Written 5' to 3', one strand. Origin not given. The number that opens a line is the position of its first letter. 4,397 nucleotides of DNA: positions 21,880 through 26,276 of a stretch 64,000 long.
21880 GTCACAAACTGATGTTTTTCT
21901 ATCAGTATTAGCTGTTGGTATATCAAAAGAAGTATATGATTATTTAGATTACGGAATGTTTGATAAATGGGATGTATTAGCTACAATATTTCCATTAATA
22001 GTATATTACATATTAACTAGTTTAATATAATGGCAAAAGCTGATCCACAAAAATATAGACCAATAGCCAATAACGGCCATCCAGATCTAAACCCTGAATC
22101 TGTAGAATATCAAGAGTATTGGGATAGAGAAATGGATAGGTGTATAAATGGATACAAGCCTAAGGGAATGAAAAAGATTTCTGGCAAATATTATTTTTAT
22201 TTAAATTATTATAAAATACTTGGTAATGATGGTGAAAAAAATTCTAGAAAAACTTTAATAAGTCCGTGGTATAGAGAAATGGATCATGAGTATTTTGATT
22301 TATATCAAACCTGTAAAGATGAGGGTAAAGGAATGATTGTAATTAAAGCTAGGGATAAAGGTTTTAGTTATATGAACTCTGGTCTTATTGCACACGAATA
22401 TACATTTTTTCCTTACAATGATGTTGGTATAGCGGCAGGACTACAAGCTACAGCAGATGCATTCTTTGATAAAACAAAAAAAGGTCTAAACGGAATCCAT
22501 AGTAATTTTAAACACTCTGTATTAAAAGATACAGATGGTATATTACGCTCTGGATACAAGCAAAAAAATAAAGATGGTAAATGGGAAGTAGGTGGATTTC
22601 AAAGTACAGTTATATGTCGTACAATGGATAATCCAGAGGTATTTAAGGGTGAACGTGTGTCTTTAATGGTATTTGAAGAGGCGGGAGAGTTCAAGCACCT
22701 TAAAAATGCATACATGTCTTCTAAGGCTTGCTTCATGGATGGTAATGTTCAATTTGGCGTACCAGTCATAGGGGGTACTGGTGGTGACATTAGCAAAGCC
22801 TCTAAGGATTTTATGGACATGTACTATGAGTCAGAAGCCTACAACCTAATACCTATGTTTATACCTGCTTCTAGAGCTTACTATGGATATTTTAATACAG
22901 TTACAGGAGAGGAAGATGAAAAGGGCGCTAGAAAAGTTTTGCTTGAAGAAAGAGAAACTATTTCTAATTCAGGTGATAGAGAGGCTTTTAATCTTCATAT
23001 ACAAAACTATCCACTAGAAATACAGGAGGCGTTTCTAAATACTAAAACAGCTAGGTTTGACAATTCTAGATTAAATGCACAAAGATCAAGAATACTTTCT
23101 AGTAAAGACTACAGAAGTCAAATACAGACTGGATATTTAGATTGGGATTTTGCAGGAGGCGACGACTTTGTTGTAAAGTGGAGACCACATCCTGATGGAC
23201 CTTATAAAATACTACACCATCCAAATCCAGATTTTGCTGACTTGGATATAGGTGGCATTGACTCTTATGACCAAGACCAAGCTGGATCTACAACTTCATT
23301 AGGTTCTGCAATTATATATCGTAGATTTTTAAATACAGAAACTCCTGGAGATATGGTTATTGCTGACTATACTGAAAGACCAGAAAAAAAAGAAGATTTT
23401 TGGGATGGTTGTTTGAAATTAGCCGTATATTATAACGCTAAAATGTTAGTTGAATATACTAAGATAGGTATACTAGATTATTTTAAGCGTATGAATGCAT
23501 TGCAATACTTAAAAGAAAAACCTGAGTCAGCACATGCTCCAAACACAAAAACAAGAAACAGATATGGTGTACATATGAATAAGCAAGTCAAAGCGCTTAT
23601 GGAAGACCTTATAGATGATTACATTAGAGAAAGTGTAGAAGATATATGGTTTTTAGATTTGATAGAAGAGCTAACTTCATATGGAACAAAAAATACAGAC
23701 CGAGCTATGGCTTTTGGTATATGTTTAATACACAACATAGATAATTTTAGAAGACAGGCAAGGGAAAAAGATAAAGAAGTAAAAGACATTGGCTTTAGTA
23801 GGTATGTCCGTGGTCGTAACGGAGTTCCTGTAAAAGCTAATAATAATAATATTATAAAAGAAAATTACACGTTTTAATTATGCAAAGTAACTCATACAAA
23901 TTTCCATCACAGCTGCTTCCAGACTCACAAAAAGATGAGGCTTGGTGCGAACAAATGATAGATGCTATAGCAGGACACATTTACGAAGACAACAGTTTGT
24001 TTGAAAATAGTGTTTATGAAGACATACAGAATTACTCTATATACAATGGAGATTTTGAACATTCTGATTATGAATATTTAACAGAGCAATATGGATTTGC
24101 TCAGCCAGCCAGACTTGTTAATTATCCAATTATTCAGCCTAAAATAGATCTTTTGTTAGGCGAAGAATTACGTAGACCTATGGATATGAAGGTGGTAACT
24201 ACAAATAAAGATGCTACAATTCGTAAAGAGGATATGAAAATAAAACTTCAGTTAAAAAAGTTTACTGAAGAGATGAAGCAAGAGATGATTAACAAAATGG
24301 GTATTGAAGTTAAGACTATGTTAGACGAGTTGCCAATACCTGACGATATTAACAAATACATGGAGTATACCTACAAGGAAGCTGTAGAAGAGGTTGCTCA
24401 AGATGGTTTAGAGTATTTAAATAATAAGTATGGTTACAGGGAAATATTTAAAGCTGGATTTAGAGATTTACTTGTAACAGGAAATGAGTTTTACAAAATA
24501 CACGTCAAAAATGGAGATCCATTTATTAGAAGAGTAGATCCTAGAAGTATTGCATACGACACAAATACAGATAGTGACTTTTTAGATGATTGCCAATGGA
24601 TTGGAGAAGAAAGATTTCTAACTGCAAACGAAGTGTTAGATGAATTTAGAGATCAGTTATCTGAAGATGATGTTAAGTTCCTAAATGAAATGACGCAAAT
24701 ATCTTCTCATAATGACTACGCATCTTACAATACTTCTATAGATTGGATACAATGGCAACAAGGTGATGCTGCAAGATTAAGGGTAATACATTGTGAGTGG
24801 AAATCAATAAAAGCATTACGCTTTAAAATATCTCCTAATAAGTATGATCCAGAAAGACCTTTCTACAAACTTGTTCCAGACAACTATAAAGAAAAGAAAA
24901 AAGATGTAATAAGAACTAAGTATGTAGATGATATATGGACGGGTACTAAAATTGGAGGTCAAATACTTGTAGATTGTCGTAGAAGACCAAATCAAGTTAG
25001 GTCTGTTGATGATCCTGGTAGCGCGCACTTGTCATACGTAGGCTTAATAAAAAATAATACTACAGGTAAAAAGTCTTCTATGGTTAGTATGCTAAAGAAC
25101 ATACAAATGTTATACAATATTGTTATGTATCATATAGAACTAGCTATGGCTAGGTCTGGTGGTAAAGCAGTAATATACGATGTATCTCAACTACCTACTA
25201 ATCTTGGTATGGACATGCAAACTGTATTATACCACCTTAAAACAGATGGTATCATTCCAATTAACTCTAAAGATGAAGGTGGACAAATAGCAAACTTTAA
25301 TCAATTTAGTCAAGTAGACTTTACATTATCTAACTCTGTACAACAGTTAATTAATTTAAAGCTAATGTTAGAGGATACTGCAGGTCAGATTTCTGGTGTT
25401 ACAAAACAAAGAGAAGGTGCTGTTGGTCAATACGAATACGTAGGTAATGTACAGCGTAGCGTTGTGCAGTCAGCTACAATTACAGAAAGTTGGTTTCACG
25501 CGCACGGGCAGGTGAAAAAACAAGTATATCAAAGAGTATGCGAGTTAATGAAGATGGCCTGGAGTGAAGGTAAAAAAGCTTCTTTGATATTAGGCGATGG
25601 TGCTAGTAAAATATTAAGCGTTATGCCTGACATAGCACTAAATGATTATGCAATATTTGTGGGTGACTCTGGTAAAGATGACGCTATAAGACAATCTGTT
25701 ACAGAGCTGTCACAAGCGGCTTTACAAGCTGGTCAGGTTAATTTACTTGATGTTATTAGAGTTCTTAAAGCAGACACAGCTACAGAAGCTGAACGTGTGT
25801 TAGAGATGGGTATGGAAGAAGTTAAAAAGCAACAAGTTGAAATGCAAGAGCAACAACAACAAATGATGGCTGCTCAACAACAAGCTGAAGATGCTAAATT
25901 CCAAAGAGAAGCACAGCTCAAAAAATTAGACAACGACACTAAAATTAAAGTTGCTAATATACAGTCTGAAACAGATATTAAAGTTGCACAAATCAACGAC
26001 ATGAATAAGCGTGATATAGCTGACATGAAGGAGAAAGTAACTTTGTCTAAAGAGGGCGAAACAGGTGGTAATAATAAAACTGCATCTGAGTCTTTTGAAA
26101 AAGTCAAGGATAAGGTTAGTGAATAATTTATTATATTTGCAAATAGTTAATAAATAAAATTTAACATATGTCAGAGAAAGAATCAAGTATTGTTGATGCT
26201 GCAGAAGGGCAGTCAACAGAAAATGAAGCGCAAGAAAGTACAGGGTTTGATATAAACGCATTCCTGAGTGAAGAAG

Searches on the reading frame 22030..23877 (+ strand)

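Call 26: search_protein_families(library=phrogs, proteins=[window:22030-23877:+], max_evalue=0.001)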
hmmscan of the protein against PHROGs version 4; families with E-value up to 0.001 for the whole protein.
window:22030-23877:+ (615 aa): 2 families
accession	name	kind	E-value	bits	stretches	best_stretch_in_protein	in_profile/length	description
phrog_6681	-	head and packaging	1.6e-89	302.1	1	16-584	80-736/758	terminase large subunit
phrog_5989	-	head and packaging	0.00026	21.2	1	93-218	158-260/347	terminase large subunit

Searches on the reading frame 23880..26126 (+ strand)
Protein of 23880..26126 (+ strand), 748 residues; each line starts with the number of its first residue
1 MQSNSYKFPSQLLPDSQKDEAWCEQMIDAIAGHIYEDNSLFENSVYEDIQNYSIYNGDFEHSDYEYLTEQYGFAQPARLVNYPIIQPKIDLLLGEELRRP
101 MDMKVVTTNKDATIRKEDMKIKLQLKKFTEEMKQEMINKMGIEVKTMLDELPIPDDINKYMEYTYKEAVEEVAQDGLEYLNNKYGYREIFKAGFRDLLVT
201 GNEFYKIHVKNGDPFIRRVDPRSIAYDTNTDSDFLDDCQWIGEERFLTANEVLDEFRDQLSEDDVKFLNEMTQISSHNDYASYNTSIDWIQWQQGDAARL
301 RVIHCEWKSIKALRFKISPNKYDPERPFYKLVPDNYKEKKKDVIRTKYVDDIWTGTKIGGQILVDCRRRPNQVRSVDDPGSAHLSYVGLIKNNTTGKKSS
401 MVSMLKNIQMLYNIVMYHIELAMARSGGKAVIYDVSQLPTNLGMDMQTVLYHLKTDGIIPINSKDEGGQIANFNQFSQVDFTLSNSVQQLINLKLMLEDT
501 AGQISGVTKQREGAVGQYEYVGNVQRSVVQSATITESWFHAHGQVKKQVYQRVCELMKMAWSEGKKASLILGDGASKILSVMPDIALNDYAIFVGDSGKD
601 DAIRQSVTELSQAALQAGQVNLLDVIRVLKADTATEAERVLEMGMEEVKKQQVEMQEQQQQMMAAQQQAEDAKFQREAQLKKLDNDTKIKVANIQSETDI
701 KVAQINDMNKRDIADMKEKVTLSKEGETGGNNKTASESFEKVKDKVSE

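Call 26: search_protein_families(library=phrogs, proteins=[window:23880-26126:+], max_evalue=0.001)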
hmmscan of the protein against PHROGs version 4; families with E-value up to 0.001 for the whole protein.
window:23880-26126:+ (748 aa): 2 families
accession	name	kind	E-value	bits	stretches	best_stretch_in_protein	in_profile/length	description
phrog_6547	-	head and packaging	3.6e-115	386.8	1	1-747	2-793/827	portal protein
phrog_156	-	head and packaging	1.1e-15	58.1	1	171-711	98-637/681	portal protein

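Call 30: search_dna_similar(query=window:23880-26126:+, collection=phages, mode=protein, max_rows=15)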
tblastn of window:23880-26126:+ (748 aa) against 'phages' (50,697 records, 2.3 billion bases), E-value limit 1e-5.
Records with a match: 147; places in all: 148; records where one place covers at least 80% of the query: 90.
Best place of each record, by identity: <60% 147.
By first word of the organism name: uncultured 53; Bacteroides 32; Flavobacterium 29; Bacteriophage 11; CrAssphage 7; Dulem 2; IAS 2; Cellulophaga 2; Azobacteroides 2; Kehishuvirus 1; and 6 more.
By host as written in the record: - 73; Bacteroides intestinalis DSM 108646 25; Flavobacterium psychrophilum 950106-1/1 12; Homo sapiens 3; Flavobacterium psychrophilum strain FPS-D10 3; Flavobacterium psychrophilum 020612-2/1 3; Bacteroides cellulosilyticus 2; Bacteroides intestinalis APC919/174 2; and 17 more.
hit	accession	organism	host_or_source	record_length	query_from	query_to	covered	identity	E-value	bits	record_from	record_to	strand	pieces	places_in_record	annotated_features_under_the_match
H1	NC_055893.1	uncultured phage cr4_1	human feces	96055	4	642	85%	34.5%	6e-97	335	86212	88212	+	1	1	portal protein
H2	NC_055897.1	uncultured phage cr114_1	human feces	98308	8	642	85%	33.1%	5e-93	324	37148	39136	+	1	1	portal protein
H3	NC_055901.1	uncultured phage cr130_1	Rhesus macaque feces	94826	8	632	84%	33.5%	7e-99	341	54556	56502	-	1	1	portal protein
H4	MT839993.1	Bacteriophage sp.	human fecal samples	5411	1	642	82%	34.2%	2e-85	342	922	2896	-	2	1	record has no annotation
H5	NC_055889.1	uncultured phage cr53_1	human feces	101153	1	642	86%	32.5%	8e-91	318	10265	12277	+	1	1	portal protein | terminase large subunit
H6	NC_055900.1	uncultured phage cr125_1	human feces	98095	8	642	85%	32.8%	3e-93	325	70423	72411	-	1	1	portal protein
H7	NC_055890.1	uncultured phage cr56_1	human feces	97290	7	642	85%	32.5%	3e-88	310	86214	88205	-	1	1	portal protein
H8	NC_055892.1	uncultured phage cr109_1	human feces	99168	7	642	85%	32.3%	4e-91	318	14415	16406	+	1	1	portal protein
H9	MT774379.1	uncultured phage cr118_1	human feces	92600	1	635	85%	32.4%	2e-55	336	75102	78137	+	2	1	portal protein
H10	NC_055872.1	uncultured phage cr118_1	human feces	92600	1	635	85%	32.4%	2e-55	336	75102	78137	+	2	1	portal protein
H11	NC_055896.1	uncultured phage cr113_1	human feces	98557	7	642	85%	32.2%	2e-91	320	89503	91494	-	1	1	portal protein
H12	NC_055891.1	uncultured phage cr60_1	human feces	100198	4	642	85%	31.9%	1e-92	323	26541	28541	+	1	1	portal protein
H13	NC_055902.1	uncultured phage cr131_1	Rhesus macaque feces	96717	8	632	84%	32.5%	2e-93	325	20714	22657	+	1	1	portal protein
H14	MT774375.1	uncultured phage cr50_1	human feces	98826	1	635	85%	32.0%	4e-92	322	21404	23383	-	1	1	portal protein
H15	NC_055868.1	uncultured phage cr50_1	human feces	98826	1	635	85%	32.0%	4e-92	322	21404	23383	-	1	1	portal protein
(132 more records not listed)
